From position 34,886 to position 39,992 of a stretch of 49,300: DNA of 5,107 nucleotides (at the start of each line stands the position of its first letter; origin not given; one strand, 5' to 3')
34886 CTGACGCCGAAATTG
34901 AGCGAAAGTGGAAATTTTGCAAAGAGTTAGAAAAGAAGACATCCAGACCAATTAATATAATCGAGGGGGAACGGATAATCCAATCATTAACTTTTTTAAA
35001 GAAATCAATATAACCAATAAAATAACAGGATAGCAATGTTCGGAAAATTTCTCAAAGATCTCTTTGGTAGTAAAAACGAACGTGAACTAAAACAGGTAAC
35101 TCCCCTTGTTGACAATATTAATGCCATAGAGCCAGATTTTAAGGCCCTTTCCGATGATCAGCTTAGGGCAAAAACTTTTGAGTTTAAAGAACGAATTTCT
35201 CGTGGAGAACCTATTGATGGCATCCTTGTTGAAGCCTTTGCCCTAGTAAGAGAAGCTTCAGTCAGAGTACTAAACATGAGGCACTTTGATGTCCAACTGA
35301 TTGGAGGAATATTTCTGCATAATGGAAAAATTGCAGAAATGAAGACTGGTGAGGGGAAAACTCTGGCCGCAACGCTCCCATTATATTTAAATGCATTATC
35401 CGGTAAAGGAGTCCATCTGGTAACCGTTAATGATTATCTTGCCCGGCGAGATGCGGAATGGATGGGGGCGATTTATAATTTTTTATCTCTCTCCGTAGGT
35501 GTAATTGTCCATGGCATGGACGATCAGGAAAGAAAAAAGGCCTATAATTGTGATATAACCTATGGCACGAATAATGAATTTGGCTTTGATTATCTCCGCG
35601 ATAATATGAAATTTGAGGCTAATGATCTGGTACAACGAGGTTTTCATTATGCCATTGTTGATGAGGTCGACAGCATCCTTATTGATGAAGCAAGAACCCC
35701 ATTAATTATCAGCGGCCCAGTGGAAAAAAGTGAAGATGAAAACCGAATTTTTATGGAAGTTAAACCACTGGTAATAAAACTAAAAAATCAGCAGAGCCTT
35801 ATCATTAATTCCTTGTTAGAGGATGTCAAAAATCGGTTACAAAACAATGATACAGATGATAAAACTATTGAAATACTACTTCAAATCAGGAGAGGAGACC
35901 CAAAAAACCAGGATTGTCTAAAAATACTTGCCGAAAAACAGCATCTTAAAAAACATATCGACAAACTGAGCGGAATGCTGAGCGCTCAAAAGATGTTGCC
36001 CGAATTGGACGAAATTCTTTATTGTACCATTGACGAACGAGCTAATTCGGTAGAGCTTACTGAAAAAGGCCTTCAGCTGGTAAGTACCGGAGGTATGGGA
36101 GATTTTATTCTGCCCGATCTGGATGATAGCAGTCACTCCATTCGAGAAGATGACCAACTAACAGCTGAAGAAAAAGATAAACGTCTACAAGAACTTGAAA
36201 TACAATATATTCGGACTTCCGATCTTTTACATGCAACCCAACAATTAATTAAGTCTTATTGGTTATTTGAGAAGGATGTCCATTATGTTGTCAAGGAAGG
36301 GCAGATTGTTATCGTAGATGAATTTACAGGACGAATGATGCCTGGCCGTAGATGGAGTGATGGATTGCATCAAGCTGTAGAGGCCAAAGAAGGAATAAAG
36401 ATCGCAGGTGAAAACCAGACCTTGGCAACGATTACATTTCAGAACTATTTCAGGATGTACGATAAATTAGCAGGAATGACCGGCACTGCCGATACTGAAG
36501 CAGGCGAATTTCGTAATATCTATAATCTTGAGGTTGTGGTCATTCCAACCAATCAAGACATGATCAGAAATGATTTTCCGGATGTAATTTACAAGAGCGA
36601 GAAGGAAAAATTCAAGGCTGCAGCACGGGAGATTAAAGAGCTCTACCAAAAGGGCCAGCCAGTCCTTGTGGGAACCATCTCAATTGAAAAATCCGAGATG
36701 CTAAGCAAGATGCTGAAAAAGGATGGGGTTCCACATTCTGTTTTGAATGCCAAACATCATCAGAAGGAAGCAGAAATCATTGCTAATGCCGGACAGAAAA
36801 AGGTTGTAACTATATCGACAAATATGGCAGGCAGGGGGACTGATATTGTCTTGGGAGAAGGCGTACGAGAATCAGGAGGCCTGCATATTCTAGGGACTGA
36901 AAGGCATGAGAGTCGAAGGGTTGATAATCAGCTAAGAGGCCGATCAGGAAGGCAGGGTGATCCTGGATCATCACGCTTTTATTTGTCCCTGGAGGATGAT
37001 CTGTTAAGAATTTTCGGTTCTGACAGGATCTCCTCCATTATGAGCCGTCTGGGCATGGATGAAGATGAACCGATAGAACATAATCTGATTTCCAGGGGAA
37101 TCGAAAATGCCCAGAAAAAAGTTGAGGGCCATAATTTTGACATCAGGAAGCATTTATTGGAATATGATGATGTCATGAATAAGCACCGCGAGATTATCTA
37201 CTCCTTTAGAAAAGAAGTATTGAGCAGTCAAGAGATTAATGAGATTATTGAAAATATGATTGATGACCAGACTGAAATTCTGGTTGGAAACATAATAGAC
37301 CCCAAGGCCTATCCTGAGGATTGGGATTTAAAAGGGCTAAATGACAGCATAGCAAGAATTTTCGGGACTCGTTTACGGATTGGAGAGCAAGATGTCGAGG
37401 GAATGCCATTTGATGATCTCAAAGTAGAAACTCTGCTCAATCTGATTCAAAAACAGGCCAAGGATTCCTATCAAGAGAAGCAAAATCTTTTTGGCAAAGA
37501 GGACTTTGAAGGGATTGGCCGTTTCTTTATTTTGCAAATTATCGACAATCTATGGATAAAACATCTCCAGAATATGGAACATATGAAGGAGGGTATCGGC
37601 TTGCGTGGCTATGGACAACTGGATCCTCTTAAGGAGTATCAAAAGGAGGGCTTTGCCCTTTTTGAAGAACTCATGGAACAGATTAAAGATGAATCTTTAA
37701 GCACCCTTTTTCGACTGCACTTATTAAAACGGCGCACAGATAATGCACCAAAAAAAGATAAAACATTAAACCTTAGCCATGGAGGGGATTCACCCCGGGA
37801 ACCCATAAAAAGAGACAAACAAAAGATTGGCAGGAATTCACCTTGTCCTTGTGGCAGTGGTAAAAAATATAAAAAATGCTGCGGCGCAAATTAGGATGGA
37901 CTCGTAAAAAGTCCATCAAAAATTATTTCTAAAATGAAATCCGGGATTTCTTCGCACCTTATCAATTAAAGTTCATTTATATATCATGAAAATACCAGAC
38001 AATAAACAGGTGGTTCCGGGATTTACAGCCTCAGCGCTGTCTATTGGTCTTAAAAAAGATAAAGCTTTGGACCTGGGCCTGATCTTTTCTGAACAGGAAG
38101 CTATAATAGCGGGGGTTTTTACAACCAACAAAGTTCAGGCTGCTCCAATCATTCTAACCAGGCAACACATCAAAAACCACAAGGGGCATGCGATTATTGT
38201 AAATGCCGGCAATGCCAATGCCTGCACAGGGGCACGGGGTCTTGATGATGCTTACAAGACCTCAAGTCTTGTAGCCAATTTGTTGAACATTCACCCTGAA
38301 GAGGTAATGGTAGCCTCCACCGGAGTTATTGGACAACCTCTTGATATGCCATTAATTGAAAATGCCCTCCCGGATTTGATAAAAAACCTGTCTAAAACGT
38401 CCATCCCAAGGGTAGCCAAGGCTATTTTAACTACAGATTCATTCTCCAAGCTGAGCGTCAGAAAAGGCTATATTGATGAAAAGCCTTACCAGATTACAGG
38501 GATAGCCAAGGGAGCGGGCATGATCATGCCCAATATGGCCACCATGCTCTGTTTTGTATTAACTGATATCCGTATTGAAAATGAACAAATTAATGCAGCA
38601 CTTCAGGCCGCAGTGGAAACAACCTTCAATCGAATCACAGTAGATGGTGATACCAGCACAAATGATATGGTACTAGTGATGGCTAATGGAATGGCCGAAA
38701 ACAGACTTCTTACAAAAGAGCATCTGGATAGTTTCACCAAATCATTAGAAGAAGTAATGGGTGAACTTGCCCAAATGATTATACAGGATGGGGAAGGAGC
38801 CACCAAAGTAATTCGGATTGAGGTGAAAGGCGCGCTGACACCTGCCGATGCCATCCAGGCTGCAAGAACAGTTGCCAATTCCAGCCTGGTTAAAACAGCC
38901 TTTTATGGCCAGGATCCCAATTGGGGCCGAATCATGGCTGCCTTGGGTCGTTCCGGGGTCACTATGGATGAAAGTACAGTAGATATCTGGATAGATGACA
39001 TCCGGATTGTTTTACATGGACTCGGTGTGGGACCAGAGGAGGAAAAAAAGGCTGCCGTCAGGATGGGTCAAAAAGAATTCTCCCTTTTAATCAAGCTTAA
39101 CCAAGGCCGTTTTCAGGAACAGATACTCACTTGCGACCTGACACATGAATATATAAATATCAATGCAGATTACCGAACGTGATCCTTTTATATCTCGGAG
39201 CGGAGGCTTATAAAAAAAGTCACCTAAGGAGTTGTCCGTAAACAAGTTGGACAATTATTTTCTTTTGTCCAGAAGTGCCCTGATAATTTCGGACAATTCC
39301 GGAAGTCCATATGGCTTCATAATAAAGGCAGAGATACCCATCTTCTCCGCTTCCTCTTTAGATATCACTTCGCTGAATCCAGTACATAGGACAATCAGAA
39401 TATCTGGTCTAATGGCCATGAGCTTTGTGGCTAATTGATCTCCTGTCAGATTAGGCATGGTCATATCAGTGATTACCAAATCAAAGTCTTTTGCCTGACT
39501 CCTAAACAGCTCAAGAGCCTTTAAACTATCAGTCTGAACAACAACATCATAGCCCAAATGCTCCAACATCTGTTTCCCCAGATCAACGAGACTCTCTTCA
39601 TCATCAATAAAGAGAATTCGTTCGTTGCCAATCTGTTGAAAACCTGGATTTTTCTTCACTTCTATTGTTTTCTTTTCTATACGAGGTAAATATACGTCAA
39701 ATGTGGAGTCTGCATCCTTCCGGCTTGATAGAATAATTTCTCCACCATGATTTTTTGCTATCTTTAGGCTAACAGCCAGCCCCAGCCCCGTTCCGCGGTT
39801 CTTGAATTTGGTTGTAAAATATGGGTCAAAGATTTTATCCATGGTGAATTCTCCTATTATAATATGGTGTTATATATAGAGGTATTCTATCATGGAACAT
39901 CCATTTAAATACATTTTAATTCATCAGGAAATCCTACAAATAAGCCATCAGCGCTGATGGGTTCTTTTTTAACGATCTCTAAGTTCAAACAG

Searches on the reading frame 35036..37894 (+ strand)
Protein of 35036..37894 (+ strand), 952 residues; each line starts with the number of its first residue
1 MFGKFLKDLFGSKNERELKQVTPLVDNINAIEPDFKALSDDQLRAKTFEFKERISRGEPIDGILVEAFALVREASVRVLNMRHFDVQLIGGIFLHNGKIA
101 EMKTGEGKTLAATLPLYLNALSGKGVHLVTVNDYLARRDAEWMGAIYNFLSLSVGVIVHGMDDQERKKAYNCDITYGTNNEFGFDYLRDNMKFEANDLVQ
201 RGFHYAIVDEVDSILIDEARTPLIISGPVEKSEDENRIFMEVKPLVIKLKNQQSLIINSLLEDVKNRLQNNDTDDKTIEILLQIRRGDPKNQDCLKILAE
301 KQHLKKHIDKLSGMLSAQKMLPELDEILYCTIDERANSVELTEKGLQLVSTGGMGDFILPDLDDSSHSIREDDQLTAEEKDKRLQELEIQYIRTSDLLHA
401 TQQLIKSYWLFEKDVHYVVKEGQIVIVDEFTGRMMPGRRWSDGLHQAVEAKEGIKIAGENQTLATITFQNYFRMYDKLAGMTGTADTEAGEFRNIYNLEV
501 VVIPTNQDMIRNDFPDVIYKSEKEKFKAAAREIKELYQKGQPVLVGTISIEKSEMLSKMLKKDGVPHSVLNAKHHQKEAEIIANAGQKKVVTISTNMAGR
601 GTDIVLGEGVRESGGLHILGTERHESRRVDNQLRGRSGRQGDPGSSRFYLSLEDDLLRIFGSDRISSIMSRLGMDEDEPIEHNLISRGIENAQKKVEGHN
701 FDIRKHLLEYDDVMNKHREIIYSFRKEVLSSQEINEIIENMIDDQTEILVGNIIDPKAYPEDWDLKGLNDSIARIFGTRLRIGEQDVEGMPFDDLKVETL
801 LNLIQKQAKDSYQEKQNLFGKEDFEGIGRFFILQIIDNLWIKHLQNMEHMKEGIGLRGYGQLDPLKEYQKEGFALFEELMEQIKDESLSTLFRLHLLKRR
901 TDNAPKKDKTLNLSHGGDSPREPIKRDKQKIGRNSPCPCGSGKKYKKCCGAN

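Call 12: search_protein_families(library=pfam, proteins=[window:35036-37894:+])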
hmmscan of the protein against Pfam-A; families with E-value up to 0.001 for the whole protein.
window:35036-37894:+ (952 aa): 7 families
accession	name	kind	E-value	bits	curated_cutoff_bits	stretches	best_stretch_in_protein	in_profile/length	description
PF07517.20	SecA_DEAD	-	3.2e-132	440.6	24.6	1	7-493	2-290/290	SecA DEAD-like domain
PF21090.3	P-loop_SecA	-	7.4e-82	274.4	27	2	509-608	2-101/205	SecA P-loop domain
PF07516.18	SecA_SW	-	4e-67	226.6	26.7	1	679-894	1-199/200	SecA Wing and Scaffold domain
PF01043.26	SecA_PP_bind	-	6.9e-28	97.9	23.5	1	316-449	8-110/110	SecA preprotein cross-linking domain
PF02810.21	SEC-C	-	2.7e-09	37.1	20.4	1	933-950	1-18/19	SEC-C motif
PF00270.35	DEAD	-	7e-09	36.1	26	1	99-216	18-131/167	DEAD/DEAH box helicase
PF00271.37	Helicase_C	-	0.00055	20.6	23.5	1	529-640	6-109/110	Helicase conserved C-terminal domain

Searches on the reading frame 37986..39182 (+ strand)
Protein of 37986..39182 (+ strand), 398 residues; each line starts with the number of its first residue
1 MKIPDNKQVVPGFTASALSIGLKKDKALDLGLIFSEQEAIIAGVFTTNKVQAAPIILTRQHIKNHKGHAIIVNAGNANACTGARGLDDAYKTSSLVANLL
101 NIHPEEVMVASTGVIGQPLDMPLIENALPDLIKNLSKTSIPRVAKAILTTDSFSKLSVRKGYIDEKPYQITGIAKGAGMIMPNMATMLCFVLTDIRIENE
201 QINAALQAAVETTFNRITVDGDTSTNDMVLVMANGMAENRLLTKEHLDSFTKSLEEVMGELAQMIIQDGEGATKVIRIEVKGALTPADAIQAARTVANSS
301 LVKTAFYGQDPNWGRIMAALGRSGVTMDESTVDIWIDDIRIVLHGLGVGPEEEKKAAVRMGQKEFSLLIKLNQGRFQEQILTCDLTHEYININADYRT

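Call 12: search_protein_families(library=pfam, proteins=[window:37986-39182:+])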
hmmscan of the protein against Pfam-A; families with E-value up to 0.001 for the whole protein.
window:37986-39182:+ (398 aa): 1 family
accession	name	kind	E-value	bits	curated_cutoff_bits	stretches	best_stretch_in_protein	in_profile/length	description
PF01960.23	ArgJ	-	3.3e-146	487.3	32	1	15-398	2-377/377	ArgJ family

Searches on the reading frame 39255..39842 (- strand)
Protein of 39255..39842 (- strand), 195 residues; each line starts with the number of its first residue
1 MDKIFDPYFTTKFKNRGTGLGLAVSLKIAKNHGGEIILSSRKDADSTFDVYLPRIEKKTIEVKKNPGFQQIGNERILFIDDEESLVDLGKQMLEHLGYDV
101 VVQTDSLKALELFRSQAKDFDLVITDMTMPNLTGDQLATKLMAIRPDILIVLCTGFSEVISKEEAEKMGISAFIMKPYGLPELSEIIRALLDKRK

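Call 12: search_protein_families(library=pfam, proteins=[window:39255-39842:-])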
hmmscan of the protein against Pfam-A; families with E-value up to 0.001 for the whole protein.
window:39255-39842:- (195 aa): 2 families
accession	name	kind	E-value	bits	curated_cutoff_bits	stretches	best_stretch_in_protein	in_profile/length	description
PF00072.30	Response_reg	-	1.3e-20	74.1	30.2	1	76-187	1-110/111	Response regulator receiver domain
PF02518.31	HATPase_c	-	3.8e-08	34.2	26.4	1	2-54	55-109/111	Histidine kinase-, DNA gyrase B-, and HSP90-like ATPase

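Call 29: find_encoding_contigs(protein=window:39255-39842:-, flank=10000, max_places=10)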
Protein window:39255-39842:- (195 aa): 3 contigs read that carry it; 3 places shown.
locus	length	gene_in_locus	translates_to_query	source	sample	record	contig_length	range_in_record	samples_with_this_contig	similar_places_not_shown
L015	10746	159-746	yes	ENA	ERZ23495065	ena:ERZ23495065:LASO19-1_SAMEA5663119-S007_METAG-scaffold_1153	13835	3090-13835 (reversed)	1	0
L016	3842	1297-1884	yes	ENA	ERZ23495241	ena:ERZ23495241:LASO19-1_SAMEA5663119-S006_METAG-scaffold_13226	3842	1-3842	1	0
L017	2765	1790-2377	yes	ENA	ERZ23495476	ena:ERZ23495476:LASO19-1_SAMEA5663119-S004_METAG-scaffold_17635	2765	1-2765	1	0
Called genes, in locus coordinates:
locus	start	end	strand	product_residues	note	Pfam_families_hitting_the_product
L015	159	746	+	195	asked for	PF02518:HATPase_c, PF00072:Response_reg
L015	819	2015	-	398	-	PF01960:ArgJ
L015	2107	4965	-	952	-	PF07517:SecA_DEAD, PF00270:DEAD (weak), PF01043:SecA_PP_bind, PF21090:P-loop_SecA, PF07516:SecA_SW, PF02810:SEC-C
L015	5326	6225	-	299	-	PF01551:Peptidase_M23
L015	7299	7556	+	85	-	-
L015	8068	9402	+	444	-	PF05697:Trigger_N, PF00254:FKBP_C, PF05698:Trigger_C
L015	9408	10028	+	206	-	PF00574:CLP_protease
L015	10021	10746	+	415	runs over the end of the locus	PF06689:zf-C4_ClpX, PF00004:AAA, PF07724:AAA_2, PF07728:AAA_5 (faint), PF10431:ClpB_D2-small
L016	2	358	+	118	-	?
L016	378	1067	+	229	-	PF00733:Asn_synthase (weak), PF06508:QueC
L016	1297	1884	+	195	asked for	PF02518:HATPase_c, PF00072:Response_reg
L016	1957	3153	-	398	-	PF01960:ArgJ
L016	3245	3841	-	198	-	?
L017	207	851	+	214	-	PF13353:Fer4_12 (weak), PF04055:Radical_SAM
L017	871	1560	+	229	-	PF00733:Asn_synthase (weak), PF06508:QueC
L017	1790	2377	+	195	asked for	PF02518:HATPase_c, PF00072:Response_reg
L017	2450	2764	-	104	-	?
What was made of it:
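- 39255..39842 (-): 5'-truncated hybrid sensor kinase (last half of HATPase_c plus receiver). It is a relic of a rearrangement next to the copy 1 tail. It is identical in contigs L015-L017 (call 29).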
